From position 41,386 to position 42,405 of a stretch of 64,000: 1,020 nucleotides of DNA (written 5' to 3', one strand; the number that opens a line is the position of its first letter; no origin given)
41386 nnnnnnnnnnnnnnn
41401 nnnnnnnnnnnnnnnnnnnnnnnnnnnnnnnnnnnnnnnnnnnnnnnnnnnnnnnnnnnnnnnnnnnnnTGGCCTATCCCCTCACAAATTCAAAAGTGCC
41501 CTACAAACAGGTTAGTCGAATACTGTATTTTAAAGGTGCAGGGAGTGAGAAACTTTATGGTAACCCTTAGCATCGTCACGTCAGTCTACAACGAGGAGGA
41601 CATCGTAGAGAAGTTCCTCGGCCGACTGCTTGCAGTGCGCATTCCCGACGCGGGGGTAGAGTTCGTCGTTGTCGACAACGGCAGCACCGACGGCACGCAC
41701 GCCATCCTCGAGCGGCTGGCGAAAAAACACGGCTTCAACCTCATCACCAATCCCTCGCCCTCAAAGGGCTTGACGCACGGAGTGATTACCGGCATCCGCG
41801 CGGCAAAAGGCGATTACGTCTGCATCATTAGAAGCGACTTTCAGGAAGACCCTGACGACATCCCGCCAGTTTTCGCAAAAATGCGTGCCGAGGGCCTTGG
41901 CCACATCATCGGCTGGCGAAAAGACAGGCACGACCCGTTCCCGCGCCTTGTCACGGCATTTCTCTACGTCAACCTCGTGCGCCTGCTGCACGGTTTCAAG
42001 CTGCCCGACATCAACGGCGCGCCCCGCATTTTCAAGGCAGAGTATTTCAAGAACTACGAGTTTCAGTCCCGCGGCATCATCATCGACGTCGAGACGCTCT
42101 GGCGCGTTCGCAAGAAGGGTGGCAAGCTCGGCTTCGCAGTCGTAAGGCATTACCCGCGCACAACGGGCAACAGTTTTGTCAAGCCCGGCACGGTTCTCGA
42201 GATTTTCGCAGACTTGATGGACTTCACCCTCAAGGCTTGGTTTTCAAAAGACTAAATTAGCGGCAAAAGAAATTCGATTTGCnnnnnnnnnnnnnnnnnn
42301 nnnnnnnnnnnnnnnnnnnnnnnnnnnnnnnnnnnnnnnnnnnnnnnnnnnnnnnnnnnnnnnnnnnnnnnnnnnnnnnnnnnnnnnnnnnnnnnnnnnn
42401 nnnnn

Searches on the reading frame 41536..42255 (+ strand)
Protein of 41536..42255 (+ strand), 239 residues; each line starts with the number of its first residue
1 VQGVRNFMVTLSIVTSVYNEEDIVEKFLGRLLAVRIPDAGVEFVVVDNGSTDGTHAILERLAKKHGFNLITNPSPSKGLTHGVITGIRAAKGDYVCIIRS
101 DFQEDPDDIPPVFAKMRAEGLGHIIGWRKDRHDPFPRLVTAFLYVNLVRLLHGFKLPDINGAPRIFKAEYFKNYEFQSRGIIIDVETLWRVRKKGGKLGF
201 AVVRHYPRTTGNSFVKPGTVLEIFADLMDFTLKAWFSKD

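Call 83: search_protein_families(library=pfam, proteins=[window:41536-42255:+], max_evalue=0.01)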
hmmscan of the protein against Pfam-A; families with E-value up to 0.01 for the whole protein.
window:41536-42255:+ (239 aa): 4 families
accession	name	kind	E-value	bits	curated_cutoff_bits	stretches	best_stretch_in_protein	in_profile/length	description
PF00535.33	Glycos_transf_2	-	6.1e-24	85.3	23.3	1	12-137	1-124/168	Glycosyl transferase family 2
PF13641.12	Glyco_tranf_2_3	-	1.7e-05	25.4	27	1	13-111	5-106/230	Glycosyltransferase like family 2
PF13704.12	Glyco_tranf_2_4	-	0.00085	20.2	27.5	1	19-65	2-44/98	Glycosyl transferase family 2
PF12804.13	NTP_transf_3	-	0.0012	19.5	27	1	40-134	38-130/160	MobA-like NTP transferase domain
